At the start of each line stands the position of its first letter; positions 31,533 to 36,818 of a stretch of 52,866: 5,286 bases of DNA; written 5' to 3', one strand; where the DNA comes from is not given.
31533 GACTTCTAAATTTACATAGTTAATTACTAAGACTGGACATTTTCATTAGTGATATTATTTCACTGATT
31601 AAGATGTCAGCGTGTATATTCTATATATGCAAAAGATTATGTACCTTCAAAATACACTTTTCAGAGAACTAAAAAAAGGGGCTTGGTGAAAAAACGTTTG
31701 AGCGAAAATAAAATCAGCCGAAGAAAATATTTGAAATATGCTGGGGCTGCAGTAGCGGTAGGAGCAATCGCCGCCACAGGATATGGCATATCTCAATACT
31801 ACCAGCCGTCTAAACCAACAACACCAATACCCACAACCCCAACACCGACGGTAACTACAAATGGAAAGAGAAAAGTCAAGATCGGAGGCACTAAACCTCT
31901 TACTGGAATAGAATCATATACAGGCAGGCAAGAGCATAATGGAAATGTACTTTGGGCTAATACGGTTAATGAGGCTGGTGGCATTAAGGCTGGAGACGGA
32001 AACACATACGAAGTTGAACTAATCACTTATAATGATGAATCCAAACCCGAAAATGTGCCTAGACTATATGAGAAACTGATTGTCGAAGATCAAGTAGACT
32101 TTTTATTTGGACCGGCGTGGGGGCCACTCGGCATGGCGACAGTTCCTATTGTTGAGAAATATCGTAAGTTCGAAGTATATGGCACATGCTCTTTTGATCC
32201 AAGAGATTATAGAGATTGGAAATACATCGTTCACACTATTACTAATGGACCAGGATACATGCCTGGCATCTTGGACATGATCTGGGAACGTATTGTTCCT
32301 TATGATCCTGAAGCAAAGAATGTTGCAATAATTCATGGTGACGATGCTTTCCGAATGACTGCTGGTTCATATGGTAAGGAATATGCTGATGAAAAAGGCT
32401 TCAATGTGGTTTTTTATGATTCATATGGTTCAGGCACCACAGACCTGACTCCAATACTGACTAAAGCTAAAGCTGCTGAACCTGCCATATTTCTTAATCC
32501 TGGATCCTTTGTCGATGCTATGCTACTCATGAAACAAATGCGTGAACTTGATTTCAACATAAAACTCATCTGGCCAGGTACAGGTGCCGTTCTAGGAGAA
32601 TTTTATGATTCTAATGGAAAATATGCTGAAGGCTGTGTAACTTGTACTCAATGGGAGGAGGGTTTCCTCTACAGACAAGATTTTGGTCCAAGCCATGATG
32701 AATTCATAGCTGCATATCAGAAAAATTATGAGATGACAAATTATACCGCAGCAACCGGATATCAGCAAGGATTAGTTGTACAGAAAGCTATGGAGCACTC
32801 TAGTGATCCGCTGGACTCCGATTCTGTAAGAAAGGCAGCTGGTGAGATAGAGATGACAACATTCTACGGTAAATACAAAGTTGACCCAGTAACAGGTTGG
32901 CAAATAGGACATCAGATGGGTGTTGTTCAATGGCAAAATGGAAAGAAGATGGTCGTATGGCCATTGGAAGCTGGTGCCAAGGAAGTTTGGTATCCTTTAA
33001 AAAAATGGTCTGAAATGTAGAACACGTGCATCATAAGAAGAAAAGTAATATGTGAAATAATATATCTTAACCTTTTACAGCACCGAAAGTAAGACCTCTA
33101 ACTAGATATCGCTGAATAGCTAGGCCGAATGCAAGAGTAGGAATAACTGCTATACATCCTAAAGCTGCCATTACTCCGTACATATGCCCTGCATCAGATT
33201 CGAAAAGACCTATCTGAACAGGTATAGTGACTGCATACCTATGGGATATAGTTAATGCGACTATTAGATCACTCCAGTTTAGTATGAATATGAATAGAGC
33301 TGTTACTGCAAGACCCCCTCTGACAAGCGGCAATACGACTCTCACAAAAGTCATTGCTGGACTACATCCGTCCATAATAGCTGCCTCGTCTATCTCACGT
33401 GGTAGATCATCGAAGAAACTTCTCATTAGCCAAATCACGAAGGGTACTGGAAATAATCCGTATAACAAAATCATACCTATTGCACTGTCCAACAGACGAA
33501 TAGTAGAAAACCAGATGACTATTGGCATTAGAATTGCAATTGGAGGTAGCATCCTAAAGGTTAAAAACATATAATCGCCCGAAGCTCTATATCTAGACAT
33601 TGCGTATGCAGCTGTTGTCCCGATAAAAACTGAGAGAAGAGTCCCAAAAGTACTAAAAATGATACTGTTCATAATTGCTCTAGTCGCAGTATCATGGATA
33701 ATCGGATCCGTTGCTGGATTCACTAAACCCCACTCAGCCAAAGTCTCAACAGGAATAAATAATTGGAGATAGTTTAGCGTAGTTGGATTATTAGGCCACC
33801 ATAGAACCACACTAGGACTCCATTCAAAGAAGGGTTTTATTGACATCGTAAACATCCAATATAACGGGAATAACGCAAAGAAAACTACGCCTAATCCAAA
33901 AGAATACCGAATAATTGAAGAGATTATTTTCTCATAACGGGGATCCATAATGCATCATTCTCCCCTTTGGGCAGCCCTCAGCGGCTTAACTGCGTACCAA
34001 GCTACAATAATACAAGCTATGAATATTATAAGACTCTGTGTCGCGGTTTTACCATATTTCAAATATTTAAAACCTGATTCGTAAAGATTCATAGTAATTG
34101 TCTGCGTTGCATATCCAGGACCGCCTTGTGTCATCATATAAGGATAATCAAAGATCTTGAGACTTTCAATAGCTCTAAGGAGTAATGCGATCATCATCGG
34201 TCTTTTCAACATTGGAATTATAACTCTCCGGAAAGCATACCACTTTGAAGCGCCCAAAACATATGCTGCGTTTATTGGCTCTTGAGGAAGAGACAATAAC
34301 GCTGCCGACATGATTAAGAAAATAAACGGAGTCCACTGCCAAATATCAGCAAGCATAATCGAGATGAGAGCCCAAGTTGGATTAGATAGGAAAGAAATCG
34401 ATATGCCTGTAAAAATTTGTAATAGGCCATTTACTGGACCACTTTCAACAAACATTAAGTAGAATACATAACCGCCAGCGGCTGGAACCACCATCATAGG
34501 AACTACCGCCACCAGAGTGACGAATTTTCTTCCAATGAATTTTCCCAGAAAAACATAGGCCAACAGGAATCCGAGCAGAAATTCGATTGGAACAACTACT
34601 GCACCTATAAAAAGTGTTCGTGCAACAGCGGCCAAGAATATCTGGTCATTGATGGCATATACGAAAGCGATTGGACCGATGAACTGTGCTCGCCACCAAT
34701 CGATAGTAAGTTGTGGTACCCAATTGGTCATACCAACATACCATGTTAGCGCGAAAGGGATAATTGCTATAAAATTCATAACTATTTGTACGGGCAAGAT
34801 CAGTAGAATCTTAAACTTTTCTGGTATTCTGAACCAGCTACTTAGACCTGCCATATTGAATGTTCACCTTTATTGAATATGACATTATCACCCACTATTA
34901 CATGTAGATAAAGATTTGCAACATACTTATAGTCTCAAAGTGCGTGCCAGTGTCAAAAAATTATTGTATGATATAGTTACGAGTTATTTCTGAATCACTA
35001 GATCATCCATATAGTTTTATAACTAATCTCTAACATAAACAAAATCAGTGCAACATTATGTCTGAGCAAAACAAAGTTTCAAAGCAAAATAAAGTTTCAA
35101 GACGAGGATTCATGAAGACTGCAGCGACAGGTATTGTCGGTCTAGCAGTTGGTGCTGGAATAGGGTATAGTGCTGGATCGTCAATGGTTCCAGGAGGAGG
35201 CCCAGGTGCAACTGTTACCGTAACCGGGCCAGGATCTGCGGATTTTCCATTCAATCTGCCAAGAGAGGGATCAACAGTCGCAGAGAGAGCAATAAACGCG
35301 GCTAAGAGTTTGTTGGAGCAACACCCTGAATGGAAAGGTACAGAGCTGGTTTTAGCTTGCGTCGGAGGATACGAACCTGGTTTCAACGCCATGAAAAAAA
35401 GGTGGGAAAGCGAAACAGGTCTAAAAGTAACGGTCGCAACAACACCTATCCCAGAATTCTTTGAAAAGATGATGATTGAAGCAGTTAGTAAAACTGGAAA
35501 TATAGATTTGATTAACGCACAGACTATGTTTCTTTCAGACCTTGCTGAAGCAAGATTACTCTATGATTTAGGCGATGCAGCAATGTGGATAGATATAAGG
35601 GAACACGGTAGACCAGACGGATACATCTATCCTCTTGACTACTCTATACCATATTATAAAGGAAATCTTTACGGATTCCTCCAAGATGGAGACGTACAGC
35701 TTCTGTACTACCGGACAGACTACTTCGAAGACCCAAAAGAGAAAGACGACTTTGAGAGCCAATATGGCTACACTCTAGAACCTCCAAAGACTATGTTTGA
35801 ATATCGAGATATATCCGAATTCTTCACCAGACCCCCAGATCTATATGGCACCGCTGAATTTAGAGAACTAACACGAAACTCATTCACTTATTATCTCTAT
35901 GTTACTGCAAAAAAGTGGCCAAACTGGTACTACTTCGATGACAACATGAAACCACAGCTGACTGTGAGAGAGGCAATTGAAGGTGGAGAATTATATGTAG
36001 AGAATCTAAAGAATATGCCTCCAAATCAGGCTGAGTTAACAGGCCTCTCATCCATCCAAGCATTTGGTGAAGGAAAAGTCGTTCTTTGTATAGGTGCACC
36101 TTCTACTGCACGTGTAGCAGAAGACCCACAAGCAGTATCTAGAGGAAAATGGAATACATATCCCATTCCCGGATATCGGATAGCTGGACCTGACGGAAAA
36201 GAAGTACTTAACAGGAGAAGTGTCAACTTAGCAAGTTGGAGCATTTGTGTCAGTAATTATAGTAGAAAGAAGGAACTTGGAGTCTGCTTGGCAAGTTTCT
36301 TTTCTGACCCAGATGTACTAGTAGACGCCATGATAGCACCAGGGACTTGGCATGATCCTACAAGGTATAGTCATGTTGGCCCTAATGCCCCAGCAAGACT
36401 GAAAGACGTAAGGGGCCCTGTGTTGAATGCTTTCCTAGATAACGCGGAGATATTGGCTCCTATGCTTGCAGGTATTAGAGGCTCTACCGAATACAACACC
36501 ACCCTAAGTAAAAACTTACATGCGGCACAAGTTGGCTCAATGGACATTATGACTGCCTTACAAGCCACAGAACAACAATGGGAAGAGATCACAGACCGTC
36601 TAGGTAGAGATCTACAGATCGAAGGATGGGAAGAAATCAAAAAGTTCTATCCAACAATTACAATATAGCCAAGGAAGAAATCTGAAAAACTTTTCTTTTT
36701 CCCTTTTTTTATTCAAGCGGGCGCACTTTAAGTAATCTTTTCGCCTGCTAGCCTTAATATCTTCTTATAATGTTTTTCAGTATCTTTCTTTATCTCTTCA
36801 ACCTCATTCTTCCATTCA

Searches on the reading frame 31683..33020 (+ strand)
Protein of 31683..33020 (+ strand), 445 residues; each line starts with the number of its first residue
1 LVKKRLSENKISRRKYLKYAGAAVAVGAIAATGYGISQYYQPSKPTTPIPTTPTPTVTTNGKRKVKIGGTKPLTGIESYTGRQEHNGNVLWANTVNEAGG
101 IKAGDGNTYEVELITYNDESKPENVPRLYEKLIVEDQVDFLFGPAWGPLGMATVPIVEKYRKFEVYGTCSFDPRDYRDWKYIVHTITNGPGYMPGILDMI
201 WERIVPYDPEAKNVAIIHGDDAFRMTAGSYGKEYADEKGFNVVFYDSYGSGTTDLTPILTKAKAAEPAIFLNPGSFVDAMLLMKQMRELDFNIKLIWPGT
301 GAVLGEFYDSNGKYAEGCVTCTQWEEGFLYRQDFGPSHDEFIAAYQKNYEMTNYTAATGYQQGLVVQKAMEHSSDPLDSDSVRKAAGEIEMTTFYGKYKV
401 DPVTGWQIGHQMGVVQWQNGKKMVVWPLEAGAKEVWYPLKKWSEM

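Call 61: search_protein_families(library=pfam, proteins=[window:31683-33020:+], max_evalue=0.00001)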
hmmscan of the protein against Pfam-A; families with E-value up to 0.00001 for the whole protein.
window:31683-33020:+ (445 aa): 2 families
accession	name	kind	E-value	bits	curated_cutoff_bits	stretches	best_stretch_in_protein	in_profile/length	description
PF13458.12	Peripla_BP_6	-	3.6e-38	132.5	31.7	1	64-420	1-342/343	Periplasmic binding protein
PF13433.12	Peripla_BP_5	-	5.2e-10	39.4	27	1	66-426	2-346/363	Periplasmic binding protein domain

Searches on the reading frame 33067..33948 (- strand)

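Call 61: search_protein_families(library=pfam, proteins=[window:33067-33948:-], max_evalue=0.00001)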
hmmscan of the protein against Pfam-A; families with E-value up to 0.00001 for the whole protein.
window:33067-33948:- (293 aa): 1 family
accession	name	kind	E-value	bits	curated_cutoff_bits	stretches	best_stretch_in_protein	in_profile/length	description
PF00528.27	BPD_transp_1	-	4.1e-17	62.9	26.4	1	107-286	2-182/184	Binding-protein-dependent transport system inner membrane component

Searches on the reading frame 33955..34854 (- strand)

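Call 61: search_protein_families(library=pfam, proteins=[window:33955-34854:-], max_evalue=0.00001)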
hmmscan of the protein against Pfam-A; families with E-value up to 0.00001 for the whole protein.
window:33955-34854:- (299 aa): 1 family
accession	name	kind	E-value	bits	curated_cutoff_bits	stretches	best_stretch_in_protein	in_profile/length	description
PF00528.27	BPD_transp_1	-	8.9e-17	61.8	26.4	1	93-284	3-171/184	Binding-protein-dependent transport system inner membrane component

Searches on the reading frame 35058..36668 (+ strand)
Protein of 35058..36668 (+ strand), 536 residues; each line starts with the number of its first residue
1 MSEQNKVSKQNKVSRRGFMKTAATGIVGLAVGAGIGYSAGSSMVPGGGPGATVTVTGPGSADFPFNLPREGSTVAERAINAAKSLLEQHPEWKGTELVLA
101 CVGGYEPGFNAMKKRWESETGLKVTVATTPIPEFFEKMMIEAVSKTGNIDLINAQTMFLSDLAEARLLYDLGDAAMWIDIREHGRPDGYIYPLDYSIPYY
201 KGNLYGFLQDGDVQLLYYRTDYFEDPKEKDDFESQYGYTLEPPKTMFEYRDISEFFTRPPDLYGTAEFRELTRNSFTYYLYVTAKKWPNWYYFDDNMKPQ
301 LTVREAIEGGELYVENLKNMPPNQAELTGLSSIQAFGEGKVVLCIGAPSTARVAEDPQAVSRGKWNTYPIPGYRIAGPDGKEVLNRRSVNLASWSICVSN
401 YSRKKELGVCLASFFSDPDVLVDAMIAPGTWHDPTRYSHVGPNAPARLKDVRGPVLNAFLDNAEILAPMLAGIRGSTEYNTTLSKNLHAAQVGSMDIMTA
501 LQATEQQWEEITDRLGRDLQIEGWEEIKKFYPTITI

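Call 61: search_protein_families(library=pfam, proteins=[window:35058-36668:+], max_evalue=0.00001)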
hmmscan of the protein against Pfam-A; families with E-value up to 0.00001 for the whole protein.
window:35058-36668:+ (536 aa): 1 family
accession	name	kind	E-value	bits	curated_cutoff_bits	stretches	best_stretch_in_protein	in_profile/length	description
PF01547.30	SBP_bac_1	-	1.9e-07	31.8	26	1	108-408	9-293/307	Bacterial extracellular solute-binding protein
